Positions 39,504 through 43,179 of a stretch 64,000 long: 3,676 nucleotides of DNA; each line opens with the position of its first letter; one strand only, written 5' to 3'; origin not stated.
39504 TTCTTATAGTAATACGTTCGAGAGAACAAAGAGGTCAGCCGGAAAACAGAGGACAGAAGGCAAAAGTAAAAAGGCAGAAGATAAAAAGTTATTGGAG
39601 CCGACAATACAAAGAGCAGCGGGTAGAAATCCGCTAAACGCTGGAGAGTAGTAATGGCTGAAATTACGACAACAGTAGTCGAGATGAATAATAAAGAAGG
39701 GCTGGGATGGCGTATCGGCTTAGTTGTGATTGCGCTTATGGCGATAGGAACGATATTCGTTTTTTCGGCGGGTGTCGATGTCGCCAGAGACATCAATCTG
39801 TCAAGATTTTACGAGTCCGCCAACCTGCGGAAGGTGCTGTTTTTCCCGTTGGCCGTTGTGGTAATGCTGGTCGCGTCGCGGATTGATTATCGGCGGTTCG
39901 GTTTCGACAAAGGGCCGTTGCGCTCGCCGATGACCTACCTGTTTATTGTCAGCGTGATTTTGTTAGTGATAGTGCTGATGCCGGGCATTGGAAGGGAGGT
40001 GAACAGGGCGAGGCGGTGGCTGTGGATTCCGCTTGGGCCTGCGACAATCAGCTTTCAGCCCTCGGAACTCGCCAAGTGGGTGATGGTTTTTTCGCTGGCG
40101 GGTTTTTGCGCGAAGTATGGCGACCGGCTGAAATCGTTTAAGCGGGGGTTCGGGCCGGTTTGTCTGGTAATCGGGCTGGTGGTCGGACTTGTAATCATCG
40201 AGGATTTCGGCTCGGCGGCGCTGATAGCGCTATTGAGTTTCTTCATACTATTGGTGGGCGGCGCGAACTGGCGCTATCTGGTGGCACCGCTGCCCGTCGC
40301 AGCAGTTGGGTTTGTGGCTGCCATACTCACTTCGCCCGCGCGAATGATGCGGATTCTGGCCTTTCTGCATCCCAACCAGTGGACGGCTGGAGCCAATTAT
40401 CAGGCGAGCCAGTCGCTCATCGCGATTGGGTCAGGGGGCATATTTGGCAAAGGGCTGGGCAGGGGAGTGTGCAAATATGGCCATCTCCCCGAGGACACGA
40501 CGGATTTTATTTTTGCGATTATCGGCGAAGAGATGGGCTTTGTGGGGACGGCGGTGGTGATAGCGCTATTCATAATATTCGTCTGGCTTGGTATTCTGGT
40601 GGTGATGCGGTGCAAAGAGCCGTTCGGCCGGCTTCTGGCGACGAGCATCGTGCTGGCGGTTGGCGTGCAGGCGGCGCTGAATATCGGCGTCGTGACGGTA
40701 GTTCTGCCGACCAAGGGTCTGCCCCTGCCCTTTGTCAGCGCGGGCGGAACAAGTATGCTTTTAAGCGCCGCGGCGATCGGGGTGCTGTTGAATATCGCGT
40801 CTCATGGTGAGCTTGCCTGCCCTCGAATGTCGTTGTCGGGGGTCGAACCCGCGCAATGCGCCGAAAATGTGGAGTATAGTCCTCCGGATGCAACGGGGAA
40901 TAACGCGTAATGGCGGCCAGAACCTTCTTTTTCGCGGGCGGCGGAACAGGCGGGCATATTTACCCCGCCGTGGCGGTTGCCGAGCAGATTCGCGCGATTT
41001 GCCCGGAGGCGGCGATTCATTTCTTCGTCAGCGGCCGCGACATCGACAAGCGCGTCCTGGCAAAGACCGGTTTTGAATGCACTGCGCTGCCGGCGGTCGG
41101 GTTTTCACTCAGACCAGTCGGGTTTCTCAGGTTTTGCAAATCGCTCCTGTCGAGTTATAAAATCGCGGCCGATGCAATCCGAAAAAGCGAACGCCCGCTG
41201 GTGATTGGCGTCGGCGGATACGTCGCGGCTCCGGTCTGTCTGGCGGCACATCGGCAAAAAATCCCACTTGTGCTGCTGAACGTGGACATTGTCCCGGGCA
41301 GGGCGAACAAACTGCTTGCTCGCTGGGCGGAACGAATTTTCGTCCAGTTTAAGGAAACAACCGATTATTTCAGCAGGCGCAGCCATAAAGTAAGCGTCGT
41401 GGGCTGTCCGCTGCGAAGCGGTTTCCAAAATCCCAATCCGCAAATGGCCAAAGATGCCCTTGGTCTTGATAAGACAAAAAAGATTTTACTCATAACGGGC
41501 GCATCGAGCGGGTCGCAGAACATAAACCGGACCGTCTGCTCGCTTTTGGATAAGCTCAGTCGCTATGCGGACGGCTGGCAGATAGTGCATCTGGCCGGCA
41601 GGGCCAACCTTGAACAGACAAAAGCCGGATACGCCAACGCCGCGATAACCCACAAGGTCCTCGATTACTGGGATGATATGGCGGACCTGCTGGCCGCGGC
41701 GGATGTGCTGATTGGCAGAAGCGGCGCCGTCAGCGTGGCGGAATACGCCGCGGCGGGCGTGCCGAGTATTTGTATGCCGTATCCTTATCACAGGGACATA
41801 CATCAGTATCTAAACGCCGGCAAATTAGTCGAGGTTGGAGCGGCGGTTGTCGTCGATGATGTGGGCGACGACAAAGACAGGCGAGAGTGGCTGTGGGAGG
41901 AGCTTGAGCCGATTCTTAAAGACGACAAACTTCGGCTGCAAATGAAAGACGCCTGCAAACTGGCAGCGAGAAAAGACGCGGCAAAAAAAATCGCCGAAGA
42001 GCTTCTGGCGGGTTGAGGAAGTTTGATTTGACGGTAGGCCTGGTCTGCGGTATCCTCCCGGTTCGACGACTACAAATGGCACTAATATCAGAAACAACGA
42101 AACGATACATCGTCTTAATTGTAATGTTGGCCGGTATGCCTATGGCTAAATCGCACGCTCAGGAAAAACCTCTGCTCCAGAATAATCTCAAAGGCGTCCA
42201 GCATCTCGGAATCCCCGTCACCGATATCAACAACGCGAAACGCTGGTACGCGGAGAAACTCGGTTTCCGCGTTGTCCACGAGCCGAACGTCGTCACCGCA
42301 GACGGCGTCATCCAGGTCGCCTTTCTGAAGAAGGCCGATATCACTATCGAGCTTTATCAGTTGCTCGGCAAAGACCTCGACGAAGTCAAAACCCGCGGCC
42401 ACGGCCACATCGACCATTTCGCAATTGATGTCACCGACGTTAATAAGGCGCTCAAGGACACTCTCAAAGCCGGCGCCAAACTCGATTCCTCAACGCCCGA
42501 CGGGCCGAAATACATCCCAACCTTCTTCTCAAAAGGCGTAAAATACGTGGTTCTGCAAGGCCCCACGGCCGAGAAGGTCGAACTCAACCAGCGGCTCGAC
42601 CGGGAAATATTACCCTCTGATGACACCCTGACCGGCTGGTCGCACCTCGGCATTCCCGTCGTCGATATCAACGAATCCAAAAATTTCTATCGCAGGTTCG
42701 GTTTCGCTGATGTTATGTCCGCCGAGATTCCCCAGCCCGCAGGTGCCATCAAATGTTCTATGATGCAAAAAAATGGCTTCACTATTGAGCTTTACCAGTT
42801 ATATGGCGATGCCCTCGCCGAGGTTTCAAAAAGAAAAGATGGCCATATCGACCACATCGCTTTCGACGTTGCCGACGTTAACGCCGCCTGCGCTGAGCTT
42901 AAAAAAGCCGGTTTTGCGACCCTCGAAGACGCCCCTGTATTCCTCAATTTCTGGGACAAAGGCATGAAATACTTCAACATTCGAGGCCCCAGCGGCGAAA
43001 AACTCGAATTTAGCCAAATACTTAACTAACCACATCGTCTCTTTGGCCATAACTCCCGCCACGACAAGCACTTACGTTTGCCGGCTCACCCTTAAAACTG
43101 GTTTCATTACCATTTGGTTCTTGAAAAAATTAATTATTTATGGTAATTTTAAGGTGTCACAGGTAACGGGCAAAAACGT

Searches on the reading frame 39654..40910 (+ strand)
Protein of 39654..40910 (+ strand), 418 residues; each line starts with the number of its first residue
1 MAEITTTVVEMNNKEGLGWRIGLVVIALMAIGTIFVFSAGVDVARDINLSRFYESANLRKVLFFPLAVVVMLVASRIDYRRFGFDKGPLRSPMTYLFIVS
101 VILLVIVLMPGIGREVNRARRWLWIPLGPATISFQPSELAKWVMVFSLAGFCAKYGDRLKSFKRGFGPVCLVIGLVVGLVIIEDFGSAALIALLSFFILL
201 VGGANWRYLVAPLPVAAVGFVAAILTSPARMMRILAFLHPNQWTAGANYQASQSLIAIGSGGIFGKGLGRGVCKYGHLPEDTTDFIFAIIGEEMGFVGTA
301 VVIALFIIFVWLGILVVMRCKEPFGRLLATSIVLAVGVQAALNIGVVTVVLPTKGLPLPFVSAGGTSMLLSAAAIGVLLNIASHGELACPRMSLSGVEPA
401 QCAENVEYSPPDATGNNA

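Call 79: search_protein_families(library=pfam, proteins=[window:39654-40910:+], max_evalue=0.00001)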
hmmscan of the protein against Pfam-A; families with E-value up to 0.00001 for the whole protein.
window:39654-40910:+ (418 aa): 1 family
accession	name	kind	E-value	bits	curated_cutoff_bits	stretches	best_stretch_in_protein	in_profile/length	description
PF01098.24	FTSW_RODA_SPOVE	-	2.2e-86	290.5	26.4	1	23-384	6-353/356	Cell cycle protein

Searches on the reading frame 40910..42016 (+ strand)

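Call 79: search_protein_families(library=pfam, proteins=[window:40910-42016:+], max_evalue=0.00001)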
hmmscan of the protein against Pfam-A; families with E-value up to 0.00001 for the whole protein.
window:40910-42016:+ (368 aa): 2 families
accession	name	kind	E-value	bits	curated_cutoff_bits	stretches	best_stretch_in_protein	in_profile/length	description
PF04101.22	Glyco_tran_28_C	-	3.1e-30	105.8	22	1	193-360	2-165/166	Glycosyltransferase family 28 C-terminal domain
PF03033.26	Glyco_transf_28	-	5.3e-23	82.1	26.2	1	7-144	2-138/139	Glycosyltransferase family 28 N-terminal domain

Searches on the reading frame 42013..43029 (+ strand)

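Call 79: search_protein_families(library=pfam, proteins=[window:42013-43029:+], max_evalue=0.00001)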
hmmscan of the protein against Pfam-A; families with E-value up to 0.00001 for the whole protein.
window:42013-43029:+ (338 aa): 4 families
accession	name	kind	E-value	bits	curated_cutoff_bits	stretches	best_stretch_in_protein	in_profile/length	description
PF00903.31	Glyoxalase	-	3e-24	86.1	20.6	2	62-163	2-101/121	Glyoxalase/Bleomycin resistance protein/Dioxygenase superfamily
PF13669.12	Glyoxalase_4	-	1.1e-22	80.8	27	2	211-305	2-95/109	Glyoxalase/Bleomycin resistance protein/Dioxygenase superfamily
PF22677.2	Ble-like_N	-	2.4e-08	34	24.5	0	64-88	4-28/41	Bleomycin resistance protein-like N-terminal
PF13468.12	Glyoxalase_3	-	5.5e-07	30.2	25.1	0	210-302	2-101/176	Glyoxalase-like domain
